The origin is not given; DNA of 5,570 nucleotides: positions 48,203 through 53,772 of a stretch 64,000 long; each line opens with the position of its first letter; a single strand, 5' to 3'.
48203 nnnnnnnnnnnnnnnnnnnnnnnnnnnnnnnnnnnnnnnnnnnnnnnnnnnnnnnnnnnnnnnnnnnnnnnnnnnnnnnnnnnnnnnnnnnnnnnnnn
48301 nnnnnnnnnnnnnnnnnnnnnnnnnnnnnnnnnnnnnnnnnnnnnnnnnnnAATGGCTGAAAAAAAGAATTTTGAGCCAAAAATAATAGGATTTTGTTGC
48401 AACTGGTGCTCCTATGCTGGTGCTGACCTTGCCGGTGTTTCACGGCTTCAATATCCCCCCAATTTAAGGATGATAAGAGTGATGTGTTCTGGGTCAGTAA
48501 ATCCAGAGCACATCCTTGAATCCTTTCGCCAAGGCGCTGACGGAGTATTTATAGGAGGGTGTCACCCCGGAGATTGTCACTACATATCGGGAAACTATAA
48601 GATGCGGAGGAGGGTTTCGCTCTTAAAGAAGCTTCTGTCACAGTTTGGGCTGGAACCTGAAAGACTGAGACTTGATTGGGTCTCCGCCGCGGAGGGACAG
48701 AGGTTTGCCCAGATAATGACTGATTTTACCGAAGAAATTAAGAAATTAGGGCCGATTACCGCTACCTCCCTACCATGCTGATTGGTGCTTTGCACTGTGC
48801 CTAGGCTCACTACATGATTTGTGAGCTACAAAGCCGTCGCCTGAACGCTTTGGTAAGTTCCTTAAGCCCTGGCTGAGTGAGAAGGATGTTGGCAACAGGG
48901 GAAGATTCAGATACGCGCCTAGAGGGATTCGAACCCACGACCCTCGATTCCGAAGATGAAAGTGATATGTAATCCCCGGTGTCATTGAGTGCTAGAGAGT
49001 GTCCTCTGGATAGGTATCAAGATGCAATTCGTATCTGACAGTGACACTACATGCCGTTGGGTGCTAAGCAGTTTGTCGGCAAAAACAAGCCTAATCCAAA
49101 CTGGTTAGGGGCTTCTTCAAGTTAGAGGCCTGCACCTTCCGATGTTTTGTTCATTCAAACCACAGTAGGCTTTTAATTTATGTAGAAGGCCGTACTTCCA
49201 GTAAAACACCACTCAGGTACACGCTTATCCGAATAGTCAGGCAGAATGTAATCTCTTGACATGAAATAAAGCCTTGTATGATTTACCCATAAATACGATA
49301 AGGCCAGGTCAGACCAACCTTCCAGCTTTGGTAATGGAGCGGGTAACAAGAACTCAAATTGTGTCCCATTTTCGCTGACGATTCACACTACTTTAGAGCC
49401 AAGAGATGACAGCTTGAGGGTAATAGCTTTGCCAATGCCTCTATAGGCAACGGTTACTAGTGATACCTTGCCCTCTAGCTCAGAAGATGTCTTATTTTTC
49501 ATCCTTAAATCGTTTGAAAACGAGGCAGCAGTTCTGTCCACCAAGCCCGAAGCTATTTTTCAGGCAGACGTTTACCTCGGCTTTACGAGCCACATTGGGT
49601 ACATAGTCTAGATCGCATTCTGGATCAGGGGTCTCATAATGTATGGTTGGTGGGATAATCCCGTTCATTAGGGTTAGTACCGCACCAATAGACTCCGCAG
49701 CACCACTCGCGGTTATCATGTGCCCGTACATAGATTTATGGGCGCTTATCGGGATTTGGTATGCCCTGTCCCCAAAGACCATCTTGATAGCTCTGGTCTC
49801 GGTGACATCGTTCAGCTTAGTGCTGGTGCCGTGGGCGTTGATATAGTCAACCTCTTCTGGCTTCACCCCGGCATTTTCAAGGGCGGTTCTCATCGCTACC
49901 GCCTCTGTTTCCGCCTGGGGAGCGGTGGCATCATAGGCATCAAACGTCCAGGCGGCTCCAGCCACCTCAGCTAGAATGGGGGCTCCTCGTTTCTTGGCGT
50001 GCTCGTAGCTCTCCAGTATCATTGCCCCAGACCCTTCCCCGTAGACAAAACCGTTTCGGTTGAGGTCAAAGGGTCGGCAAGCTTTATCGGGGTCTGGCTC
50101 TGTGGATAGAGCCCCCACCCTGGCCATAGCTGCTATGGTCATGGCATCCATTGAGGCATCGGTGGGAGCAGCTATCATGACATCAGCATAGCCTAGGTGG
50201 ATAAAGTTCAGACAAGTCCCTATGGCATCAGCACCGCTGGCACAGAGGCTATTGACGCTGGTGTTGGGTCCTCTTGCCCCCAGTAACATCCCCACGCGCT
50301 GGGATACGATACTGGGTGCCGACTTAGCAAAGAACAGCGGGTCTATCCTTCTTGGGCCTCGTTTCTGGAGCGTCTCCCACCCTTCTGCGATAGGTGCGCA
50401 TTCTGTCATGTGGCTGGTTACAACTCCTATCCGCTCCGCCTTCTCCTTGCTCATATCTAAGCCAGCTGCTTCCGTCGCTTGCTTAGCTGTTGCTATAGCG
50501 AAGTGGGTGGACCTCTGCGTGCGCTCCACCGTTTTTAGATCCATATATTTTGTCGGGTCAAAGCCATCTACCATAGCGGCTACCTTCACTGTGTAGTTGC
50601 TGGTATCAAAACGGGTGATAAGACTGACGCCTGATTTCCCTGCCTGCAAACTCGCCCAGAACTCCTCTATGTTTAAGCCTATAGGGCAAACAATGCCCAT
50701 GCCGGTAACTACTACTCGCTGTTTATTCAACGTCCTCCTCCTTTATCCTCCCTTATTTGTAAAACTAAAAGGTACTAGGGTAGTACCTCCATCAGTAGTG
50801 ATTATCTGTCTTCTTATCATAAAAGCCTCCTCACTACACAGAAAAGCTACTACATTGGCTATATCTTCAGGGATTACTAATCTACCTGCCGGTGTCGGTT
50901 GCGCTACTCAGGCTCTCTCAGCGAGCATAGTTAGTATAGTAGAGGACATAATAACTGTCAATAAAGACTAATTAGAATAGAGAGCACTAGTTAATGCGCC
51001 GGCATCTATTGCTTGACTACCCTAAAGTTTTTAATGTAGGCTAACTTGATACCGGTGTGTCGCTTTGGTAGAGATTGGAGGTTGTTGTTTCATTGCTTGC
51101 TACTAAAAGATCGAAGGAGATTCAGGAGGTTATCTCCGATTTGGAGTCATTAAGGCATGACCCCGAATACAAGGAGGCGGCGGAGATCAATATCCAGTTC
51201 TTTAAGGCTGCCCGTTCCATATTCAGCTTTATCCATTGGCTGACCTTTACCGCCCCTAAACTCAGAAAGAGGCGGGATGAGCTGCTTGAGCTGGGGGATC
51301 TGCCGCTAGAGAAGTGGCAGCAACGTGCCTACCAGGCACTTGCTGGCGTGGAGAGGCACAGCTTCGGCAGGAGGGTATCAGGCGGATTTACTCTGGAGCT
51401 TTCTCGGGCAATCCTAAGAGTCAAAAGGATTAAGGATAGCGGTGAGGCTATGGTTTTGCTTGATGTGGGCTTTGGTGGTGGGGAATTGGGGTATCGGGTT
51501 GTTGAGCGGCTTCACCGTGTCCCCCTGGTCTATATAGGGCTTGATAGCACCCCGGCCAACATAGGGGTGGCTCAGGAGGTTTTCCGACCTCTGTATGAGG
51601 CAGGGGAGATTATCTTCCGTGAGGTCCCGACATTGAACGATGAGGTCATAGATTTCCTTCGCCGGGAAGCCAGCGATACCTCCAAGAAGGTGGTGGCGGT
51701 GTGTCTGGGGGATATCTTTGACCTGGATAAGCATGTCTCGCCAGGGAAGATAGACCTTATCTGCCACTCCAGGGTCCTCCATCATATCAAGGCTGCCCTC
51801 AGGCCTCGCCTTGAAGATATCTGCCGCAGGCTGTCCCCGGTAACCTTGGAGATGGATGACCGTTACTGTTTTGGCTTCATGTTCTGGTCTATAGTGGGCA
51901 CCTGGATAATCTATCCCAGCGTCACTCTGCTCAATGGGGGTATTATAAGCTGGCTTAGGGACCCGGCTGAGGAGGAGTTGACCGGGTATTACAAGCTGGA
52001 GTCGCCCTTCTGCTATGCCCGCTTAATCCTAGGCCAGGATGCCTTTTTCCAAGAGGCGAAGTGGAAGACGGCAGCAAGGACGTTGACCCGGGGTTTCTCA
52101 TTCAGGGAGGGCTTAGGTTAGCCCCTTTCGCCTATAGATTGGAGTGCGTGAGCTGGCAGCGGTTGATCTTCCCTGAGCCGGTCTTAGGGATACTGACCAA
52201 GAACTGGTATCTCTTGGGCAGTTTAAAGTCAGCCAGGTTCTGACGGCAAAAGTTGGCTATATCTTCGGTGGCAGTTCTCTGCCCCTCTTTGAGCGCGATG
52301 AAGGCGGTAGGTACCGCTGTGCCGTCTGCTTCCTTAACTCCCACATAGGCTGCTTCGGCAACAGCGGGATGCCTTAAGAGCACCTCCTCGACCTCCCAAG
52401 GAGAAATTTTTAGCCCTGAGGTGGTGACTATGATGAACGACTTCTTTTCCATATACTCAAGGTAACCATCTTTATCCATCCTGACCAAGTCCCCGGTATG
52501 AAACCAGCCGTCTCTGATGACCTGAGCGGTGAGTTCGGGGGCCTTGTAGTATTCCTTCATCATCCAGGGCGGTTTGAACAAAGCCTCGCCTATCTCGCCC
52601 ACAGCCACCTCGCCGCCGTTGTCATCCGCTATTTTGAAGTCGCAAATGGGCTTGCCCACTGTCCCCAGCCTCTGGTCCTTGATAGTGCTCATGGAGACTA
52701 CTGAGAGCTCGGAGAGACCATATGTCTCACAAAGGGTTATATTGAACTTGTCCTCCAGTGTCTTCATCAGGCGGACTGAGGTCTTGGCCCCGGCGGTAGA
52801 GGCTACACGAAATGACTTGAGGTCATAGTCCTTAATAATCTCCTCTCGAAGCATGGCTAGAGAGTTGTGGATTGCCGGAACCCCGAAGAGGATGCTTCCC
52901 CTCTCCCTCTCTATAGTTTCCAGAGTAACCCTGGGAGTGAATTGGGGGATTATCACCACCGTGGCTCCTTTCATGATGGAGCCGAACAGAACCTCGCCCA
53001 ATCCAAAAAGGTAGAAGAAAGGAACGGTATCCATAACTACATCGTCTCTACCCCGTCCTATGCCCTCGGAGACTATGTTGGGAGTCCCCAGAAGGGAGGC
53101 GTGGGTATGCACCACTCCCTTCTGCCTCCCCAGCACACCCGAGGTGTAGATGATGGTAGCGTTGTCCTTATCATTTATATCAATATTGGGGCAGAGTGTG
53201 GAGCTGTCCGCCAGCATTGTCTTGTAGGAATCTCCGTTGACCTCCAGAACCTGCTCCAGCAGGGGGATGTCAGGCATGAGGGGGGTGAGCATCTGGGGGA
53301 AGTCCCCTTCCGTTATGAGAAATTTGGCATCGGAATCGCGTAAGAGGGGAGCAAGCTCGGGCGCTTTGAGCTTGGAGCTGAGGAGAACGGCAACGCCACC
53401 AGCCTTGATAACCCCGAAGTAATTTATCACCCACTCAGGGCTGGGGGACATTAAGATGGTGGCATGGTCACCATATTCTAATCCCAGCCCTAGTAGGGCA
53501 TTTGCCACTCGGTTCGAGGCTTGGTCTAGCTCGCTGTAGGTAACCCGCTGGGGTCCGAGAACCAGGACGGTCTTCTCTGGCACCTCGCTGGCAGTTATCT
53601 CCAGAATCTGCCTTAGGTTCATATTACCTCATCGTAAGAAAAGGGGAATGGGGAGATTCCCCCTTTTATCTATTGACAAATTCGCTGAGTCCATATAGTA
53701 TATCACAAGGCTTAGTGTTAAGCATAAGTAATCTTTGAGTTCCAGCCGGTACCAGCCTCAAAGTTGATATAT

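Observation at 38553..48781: metV-metF embedded in an HdrA/MvhD/HdrC-like cluster that lacks HdrB: a variant electron-bifurcating methylene-THF reductase module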

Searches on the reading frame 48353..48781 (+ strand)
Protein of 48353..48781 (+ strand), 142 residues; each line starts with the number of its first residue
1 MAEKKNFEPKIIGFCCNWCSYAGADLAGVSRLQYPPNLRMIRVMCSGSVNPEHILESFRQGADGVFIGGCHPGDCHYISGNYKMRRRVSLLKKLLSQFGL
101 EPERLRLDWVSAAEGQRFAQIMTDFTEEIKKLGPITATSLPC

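Call 3: search_protein_families(library=pfam, proteins=[window:48353-48781:+], max_evalue=0.01)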
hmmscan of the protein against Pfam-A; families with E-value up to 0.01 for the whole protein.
window:48353-48781:+ (142 aa): 1 family
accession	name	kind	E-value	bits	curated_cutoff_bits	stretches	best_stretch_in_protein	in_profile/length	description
PF02662.21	FlpD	-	2.4e-60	202.4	22.3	1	11-133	1-123/123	Methyl-viologen-reducing hydrogenase, delta subunit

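Call 4: search_protein_families(library=ncbifam, proteins=[window:48353-48781:+], max_evalue=0.01)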
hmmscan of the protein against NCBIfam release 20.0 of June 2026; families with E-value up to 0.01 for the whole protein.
window:48353-48781:+ (142 aa): 4 families
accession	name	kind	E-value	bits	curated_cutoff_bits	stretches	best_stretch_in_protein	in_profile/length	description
NF040770.1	hetero_SS_HdrA2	exception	8.3e-57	192.8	1100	1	2-136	641-775/777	CoB-CoM heterodisulfide reductase HdrA2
NF045873.1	F420_non_VhuD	exception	4.6e-39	133.5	215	1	8-134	1-127/132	F420-non-reducing hydrogenase iron-sulfur subunit VhuD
NF041891.1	hdrA_Methbact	equivalog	6e-18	64.4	1300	1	2-132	637-761/762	ferredoxin:CoB-CoM heterodisulfide reductase subunit HdrA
NF041778.1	hetero_SS_HdrA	equivalog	0.00011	20.2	1400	1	10-67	655-712/771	ferredoxin:CoB-CoM heterodisulfide reductase subunit HdrA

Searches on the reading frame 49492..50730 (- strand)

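Call 6: search_protein_families(library=pfam, proteins=[window:49492-50730:-], max_evalue=0.001)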
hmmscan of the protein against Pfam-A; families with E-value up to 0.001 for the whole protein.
window:49492-50730:- (412 aa): 3 families
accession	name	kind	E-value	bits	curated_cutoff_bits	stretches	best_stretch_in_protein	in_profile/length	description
PF00109.32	ketoacyl-synt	-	4.7e-48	164.4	20.8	1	4-245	2-252/252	Beta-ketoacyl synthase, N-terminal domain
PF02801.28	Ketoacyl-synt_C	-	9.9e-35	119.6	20.8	1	253-366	1-119/119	Beta-ketoacyl synthase, C-terminal domain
PF00108.29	Thiolase_N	-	1.5e-05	25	26.4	0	154-188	76-110/260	Thiolase, N-terminal domain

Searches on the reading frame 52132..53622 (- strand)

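Call 7: search_protein_families(library=pfam, proteins=[window:52132-53622:-], max_evalue=0.001)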
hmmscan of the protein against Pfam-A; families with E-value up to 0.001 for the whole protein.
window:52132-53622:- (496 aa): 2 families
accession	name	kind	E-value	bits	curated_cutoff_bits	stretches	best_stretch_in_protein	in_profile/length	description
PF00501.34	AMP-binding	-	3.2e-74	250.5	29.9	1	8-359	2-384/384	AMP-binding enzyme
PF13193.12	AMP-binding_C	-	1.5e-18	67.9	24.5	1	410-485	1-76/76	AMP-binding enzyme C-terminal domain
